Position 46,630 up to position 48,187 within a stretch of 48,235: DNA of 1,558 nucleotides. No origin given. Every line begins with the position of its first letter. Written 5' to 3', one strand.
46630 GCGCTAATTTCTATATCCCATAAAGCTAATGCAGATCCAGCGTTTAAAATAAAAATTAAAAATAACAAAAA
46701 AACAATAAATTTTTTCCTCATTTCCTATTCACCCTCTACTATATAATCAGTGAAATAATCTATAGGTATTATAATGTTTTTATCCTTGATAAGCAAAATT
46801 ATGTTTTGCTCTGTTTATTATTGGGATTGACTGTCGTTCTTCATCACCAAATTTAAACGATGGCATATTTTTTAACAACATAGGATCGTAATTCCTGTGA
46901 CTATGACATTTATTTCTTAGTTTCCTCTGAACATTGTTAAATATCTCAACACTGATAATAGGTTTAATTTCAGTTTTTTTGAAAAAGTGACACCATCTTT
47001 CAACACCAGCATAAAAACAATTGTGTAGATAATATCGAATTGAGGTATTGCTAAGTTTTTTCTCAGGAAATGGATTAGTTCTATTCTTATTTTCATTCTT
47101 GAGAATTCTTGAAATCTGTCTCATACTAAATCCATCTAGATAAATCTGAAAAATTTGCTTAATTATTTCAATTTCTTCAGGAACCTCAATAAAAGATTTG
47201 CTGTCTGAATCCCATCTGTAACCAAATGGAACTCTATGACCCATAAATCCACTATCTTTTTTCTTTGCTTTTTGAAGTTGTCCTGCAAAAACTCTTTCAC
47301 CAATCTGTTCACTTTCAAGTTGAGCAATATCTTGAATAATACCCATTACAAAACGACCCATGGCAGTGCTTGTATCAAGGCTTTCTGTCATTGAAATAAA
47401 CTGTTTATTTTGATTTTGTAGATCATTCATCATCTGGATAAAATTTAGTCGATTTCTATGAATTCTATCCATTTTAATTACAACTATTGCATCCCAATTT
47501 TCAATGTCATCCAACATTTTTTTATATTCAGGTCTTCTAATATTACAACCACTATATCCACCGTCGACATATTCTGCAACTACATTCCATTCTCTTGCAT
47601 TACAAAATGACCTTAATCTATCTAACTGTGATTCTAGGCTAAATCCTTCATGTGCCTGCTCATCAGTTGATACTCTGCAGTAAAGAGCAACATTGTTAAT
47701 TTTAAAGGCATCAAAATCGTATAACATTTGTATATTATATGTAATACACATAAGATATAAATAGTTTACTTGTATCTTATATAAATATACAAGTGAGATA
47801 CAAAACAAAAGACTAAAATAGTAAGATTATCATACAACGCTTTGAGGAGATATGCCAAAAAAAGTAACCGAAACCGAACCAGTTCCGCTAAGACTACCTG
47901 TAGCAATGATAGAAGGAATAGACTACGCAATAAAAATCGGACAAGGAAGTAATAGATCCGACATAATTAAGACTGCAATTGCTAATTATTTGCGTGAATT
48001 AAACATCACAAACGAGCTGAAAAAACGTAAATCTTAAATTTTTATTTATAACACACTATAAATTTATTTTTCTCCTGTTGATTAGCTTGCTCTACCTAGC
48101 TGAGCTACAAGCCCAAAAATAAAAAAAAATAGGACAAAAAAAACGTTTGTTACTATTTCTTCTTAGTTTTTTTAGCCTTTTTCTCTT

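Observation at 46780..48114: A compact serine recombinase with a divergent RHH gene as the apparent integrase module of a tRNA-targeting archaeal element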

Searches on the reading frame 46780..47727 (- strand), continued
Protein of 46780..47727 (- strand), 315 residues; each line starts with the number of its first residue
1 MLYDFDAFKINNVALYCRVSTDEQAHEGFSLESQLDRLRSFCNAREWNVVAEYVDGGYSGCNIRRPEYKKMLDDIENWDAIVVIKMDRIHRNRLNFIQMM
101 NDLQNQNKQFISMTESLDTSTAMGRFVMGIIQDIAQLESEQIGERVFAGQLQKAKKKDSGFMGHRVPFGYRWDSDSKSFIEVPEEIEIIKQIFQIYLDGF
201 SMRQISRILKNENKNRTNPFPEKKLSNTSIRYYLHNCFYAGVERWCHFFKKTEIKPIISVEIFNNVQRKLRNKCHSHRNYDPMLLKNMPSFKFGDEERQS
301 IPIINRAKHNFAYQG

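Call 62: find_encoding_contigs(protein=P0066, flank=10000, max_places=2)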
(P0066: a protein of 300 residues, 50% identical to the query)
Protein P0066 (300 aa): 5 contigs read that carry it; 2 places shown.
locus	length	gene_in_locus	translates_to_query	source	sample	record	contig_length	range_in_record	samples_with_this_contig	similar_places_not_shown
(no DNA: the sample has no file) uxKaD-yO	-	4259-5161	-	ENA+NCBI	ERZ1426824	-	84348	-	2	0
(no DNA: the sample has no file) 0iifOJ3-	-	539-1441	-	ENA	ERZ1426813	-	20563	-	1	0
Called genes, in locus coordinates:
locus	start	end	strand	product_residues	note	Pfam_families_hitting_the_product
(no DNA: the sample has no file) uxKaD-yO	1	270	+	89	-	?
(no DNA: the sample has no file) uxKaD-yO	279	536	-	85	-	-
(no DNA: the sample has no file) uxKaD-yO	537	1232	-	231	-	-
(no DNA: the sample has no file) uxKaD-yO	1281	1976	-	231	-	PF00455:DeoRC (faint), PF06026:Rib_5-P_isom_A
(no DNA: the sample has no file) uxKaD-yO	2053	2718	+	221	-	PF01885:PTS_2-RNA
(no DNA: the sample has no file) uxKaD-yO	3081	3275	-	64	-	-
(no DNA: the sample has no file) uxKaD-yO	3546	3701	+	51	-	PF24434:DUF7557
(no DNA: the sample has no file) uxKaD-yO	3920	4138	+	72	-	-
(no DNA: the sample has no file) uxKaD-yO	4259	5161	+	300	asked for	PF00239:Resolvase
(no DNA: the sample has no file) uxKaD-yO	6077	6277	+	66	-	-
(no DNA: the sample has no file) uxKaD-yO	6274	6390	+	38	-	-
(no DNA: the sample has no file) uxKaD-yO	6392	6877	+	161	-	-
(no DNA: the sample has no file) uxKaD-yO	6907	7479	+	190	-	-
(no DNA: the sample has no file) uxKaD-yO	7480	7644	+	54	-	-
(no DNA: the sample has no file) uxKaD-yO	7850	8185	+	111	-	-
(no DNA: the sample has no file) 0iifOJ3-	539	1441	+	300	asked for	PF00239:Resolvase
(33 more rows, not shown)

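Call 67: search_protein_families(library=phrogs, proteins=[L087:8325-8888:+, L087:9364-9936:+, L087:9980-10357:+, L087:1569-2930:+, L087:4328-4882:+, L087:3920-4321:+, L087:7072-7620:+, L087:5135-5338:-, L087:5723-6082:+, L087:60-611:+], max_evalue=0.01)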
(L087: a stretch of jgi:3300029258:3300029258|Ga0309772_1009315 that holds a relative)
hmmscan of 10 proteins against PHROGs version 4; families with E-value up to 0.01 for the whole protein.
L087:8325-8888:+ (187 aa): 1 family
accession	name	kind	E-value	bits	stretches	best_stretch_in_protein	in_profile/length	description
phrog_2666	-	head and packaging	1.5e-06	28.1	1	6-164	320-504/555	terminase large subunit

L087:9364-9936:+ (190 aa): 0 families

L087:9980-10357:+ (125 aa): 0 families

L087:1569-2930:+ (453 aa): 1 family
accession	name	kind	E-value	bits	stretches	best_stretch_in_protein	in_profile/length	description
phrog_3783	-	tail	7.6e-14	52.5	1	126-330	67-275/278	tail spike protein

L087:4328-4882:+ (184 aa): 0 families

L087:3920-4321:+ (133 aa): 0 families

L087:7072-7620:+ (182 aa): 20 families
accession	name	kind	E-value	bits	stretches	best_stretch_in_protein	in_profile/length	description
phrog_1157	-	integration and excision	1.5e-07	32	1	33-86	2-55/422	transposase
phrog_3855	-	DNA, RNA and nucleotide metabolism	1.1e-05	26.8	1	17-71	49-102/115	HTH DNA binding protein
phrog_664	-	DNA, RNA and nucleotide metabolism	1.8e-05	25.7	1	30-85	82-137/210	DNA binding protein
phrog_12167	-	unknown function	2.6e-05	25.4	1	113-182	113-168/182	-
phrog_7847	-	unknown function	8.8e-05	23.2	1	33-85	2-53/222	-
phrog_4494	-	unknown function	0.00012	23.6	1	34-87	3-58/109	-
phrog_125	-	DNA, RNA and nucleotide metabolism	0.00022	21.8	1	31-88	161-219/254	DNA invertase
phrog_2308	-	unknown function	0.00048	21.2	1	34-85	2-53/138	-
phrog_4151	-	DNA, RNA and nucleotide metabolism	0.00048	21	1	36-119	10-77/154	DNA binding protein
phrog_645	-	DNA, RNA and nucleotide metabolism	0.00068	20.8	1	31-67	20-57/196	Rnase E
phrog_323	-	transcription regulation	0.00085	20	1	21-69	135-185/319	transcriptional regulator, D5-like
phrog_12540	-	unknown function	0.0015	19.7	1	22-68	13-59/153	-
phrog_9188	-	unknown function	0.0026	19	1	149-179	31-63/70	-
phrog_27475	-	unknown function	0.0034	16.9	1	33-74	2-43/599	-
phrog_4102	-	head and packaging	0.0042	18.3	1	31-77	13-59/166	terminase small subunit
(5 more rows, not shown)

L087:5135-5338:- (67 aa): 0 families

L087:5723-6082:+ (119 aa): 0 families

L087:60-611:+ (183 aa): 0 families

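Call 68: search_protein_families(library=pfam, proteins=[L087:8325-8888:+, L087:9364-9936:+, L087:9980-10357:+, L087:1569-2930:+, L087:4328-4882:+, L087:3920-4321:+, L087:7072-7620:+, L087:5135-5338:-, L087:5723-6082:+, L087:60-611:+], max_evalue=0.05)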
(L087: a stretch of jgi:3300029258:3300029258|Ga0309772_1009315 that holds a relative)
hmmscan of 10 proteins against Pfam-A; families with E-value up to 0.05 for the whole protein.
L087:8325-8888:+ (187 aa): 1 family
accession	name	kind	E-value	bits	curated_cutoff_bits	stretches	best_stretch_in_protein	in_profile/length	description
PF01935.23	DUF87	-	0.00082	20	23.2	1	13-60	29-81/220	Helicase HerA, central domain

L087:9364-9936:+ (190 aa): 0 families

L087:9980-10357:+ (125 aa): 0 families

L087:1569-2930:+ (453 aa): 0 families

L087:4328-4882:+ (184 aa): 0 families

L087:3920-4321:+ (133 aa): 0 families

L087:7072-7620:+ (182 aa): 17 families
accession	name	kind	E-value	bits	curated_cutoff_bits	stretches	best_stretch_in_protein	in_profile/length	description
PF02796.21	HTH_7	-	7.1e-06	26.5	23.8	1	32-71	5-44/45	Helix-turn-helix domain of resolvase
PF13384.12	HTH_23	-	1.1e-05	25.5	24.6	1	35-69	5-38/50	Homeodomain-like domain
PF00196.25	GerE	-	0.00029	20.8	23.5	1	40-69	9-38/57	Bacterial regulatory proteins, luxR family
PF13551.12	HTH_29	-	0.00034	21.1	28.1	1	39-70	2-34/64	Winged helix-turn helix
PF13518.12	HTH_28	-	0.0004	20.8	25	1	40-82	4-48/52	Helix-turn-helix domain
PF08279.18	HTH_11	-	0.00044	20.5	25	1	35-68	2-35/55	HTH domain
PF13412.12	HTH_24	-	0.00088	19.2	21.9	1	42-68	11-37/48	Winged helix-turn-helix DNA-binding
PF15978.11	TnsD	-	0.00095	18.7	32.4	1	43-89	194-238/355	Tn7-like transposition protein D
PF08281.18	Sigma70_r4_2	-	0.0036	17.4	25.7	1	40-68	17-46/54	Sigma-70, region 4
PF13248.11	Zn_ribbon_3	-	0.0075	16.1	27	1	158-179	4-25/26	zinc-ribbon domain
PF23458.2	DUF7130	-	0.012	15.9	35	1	152-179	49-79/89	Domain of unknown function (DUF7130)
PF13404.12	HTH_AsnC-type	-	0.024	14.9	27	1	42-66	11-35/42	AsnC-type helix-turn-helix domain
PF08220.18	HTH_DeoR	-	0.028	14.6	21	1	42-67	8-33/57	DeoR-like helix-turn-helix domain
PF10668.15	Phage_terminase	-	0.038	14.1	22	0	47-72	21-46/67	Phage terminase small subunit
PF19335.5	HMBD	-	0.046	14.1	23.6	0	157-181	2-26/28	Heavy metal binding domain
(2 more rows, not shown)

L087:5135-5338:- (67 aa): 2 families
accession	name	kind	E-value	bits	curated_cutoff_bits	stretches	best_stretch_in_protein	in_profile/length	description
PF02697.20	VAPB_antitox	-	0.0038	18.4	27.9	1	11-45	2-35/69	Putative antitoxin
PF24434.1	DUF7557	-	0.013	15.3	25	1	11-41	3-32/45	Family of unknown function (DUF7557)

L087:5723-6082:+ (119 aa): 2 families
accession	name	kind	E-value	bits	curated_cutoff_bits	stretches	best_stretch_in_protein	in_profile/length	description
PF03945.19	Endotoxin_N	-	0.012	15.8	21.3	1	7-58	39-89/223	delta endotoxin, N-terminal domain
PF12548.13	DUF3740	-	0.044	14.6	25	0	27-57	111-141/147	Sulfatase protein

L087:60-611:+ (183 aa): 0 families

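Call 80: find_related_loci(query=A3, collection=viral_contigs, flank=10000)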
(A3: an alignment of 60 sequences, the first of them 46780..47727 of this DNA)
Query A3 (315 aa) in viral_contigs; peptide patterns used: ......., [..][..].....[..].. (x = any residue, [..] = any of these).
210 stretches matched a pattern; 181 encode a relative of the query (tblastn E <= 1e-3); the best 80 are kept; 79 distinct loci.
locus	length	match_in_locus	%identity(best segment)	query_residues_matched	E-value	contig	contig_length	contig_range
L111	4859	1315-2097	45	13-279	9e-69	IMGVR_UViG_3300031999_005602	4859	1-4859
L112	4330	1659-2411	48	13-269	1e-68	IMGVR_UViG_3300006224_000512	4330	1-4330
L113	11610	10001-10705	38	6-245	4e-47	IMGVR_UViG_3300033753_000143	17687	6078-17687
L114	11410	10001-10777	34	9-273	2e-45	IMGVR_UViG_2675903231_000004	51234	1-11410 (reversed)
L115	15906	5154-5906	35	13-269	2e-43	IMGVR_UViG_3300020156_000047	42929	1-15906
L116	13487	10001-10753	34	13-269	2e-42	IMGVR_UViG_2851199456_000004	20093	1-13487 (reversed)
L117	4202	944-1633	36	6-241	3e-42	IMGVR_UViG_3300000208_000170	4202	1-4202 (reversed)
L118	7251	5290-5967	36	10-241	1e-41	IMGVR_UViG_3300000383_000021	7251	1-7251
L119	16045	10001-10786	36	14-277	5e-41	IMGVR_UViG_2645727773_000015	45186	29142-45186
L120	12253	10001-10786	36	14-277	5e-41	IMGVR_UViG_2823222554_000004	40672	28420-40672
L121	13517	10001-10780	35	14-277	3e-40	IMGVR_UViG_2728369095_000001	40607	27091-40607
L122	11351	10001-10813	35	14-279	5e-40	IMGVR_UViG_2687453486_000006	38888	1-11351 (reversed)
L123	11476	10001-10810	32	9-268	6e-40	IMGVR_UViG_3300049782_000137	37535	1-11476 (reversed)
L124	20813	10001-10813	34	14-279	3e-39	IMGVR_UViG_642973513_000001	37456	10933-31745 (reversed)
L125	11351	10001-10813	34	14-279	3e-39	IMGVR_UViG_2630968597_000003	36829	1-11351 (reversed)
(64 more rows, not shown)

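Call 81: search_protein_families(library=padloc, proteins=[L001:8537-8914:+, L001:8907-9521:+, window:46780-47727:-], max_evalue=0.001)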
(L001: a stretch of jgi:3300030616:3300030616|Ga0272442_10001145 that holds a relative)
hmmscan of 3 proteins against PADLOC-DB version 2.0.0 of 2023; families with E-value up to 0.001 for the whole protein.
L001:8537-8914:+ (125 aa): 0 families

L001:8907-9521:+ (204 aa): 10 families
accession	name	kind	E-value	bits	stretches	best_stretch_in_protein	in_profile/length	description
PDLC04903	PDC-S09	-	2.9e-16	57.7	1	2-98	4-107/108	-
PDLC04904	PDC-S09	-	2e-10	38.8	1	4-98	8-97/104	-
PDLC04906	PDC-S09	-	2.5e-10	38.6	1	5-93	8-92/98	-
PDLC04369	PDC-M05A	-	3.5e-09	34.6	1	2-82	85-163/201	-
PDLC04907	PDC-S09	-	4.7e-09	34.4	1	3-52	8-57/114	-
PDLC04902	PDC-S09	-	6.4e-09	34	1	1-77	1-77/97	-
PDLC04368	PDC-M05A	-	1.1e-08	33.1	1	4-103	88-192/201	-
PDLC04905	PDC-S09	-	3.1e-06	25.4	1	1-60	1-58/101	-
PDLC04778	PDC-M70A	-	9.8e-05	19.8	1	8-52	32-77/355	-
PDLC04372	PDC-M05A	-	0.0005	18.4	1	17-93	71-150/167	-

window:46780-47727:- (315 aa): 0 families

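Call 82: find_encoding_contigs(protein=P0045, flank=10000, max_places=2)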
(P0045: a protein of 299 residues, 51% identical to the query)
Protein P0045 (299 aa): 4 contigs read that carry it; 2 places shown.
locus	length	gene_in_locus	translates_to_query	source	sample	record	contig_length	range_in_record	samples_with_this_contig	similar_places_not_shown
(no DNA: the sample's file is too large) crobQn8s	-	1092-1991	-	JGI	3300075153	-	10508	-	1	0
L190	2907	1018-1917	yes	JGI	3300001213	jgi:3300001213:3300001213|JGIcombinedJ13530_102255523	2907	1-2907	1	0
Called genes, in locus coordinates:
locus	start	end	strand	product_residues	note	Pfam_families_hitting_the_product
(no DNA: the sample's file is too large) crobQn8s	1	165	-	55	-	?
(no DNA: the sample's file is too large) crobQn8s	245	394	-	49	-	PF24434:DUF7557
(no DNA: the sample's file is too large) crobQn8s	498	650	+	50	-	PF13384:HTH_23 (weak)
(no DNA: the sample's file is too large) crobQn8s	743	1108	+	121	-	-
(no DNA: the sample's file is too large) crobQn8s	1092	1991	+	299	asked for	PF00239:Resolvase, PF07508:Recombinase (weak)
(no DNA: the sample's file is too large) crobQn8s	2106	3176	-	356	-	PF13229:Beta_helix (weak), PF05048:NosD, PF13229:Beta_helix, PF05048:NosD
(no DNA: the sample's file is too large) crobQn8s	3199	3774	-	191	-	-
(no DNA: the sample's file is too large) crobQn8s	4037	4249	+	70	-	-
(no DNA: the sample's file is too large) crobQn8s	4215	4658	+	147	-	-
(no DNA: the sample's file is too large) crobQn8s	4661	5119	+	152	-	-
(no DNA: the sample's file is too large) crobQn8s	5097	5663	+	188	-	-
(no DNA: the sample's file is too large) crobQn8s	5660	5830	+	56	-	-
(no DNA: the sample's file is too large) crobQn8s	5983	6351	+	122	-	-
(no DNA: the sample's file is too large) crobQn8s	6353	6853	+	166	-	-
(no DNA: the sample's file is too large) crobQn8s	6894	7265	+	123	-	-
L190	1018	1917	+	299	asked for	PF00239:Resolvase, PF07508:Recombinase (weak)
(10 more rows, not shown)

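Call 83: find_encoding_contigs(protein=P0090, flank=10000, max_places=2)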
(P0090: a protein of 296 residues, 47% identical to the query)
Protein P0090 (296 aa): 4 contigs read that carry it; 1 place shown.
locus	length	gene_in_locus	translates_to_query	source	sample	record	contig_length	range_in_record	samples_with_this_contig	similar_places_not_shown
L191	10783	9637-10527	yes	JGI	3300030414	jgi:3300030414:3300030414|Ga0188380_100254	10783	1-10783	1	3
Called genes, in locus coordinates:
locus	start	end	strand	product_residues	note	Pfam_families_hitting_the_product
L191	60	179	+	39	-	PF27353:MJ0401 (weak)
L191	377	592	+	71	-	-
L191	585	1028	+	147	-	-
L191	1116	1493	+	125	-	-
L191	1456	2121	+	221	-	-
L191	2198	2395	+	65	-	-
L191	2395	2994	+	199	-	-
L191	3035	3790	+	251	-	-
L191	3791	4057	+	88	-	-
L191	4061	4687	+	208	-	-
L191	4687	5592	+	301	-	-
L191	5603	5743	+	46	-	-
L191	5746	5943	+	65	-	-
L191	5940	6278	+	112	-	-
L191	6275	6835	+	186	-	-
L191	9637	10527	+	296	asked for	PF00239:Resolvase, PF07508:Recombinase (weak)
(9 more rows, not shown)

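Call 87: search_protein_families(library=ncbifam, proteins=[window:46780-47727:-], max_evalue=0.001)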
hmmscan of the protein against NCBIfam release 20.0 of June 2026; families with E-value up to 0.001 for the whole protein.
window:46780-47727:- (315 aa): 7 families
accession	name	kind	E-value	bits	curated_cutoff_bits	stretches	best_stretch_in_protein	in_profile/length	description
NF047343.1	SCCmet_CcrB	equivalog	3.7e-43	148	900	1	8-247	4-240/542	cassette chromosome recombinase CcrB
NF041201.1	recomb_XisF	equivalog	1.5e-26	93.4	375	1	16-276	4-281/465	fdxN element excision recombinase XisF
NF047347.1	SCCmet_CcrC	equivalog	1.5e-24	86.4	900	1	12-247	4-242/558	cassette chromosome recombinase CcrC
NF047344.1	SCCmet_CcrA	equivalog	3.1e-24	85.9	700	1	15-279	6-257/442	cassette chromosome recombinase CcrA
NF033518.0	transpos_IS607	equivalog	1.2e-13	51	110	1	11-104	54-145/187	IS607 family transposase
NF049883.1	resolv_YneB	equivalog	2.1e-07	30.6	175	1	13-119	2-107/211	YneB family resolvase-like protein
NF009949.0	PRK13413.1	equivalog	4.3e-06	26.5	272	1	15-146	4-131/203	master DNA invertase Mpi family serine-type recombinase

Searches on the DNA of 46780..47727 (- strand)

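Call 32: search_rna_families(sources=[L087, L089], threshold=evalue, max_evalue=1)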
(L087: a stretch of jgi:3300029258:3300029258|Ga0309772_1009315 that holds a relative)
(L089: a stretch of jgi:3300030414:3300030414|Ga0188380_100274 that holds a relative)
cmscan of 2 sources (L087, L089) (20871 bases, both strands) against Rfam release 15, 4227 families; matches with E-value up to 1: 1.
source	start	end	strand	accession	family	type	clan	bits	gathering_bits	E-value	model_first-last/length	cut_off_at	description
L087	6967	7068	+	RF00766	mir-335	Gene; miRNA;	-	23.5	64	0.32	1-92/92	no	mir-335 microRNA precursor family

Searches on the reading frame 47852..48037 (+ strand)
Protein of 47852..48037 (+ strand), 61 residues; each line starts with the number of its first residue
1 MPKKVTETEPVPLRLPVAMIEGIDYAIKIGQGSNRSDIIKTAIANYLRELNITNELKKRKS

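Call 7: search_protein_families(library=pfam, proteins=[window:47852-48037:+], max_evalue=0.01)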
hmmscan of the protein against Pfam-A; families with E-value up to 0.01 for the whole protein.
window:47852-48037:+ (61 aa): 2 families
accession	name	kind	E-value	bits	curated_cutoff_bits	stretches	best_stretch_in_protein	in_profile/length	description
PF01402.27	RHH_1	-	0.00018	21.8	20.5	1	13-48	4-38/39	Ribbon-helix-helix protein, copG family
PF17723.7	RHH_8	-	0.0049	17.4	25.4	1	8-50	3-45/119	Ribbon-Helix-Helix transcriptional regulator family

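Call 81: search_protein_families(library=padloc, proteins=[window:47852-48037:+], max_evalue=0.001)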
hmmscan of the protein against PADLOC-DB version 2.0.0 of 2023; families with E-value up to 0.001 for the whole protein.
window:47852-48037:+ (61 aa): 0 families

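Call 87: search_protein_families(library=ncbifam, proteins=[window:47852-48037:+], max_evalue=0.001)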
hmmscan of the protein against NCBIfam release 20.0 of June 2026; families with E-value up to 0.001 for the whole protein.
window:47852-48037:+ (61 aa): 1 family
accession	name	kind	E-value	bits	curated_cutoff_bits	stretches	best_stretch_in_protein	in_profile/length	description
NF058555.1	TransRegCdrSHalo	equivalog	8e-05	22.6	100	1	9-58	2-51/61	transcriptional regulator CdrS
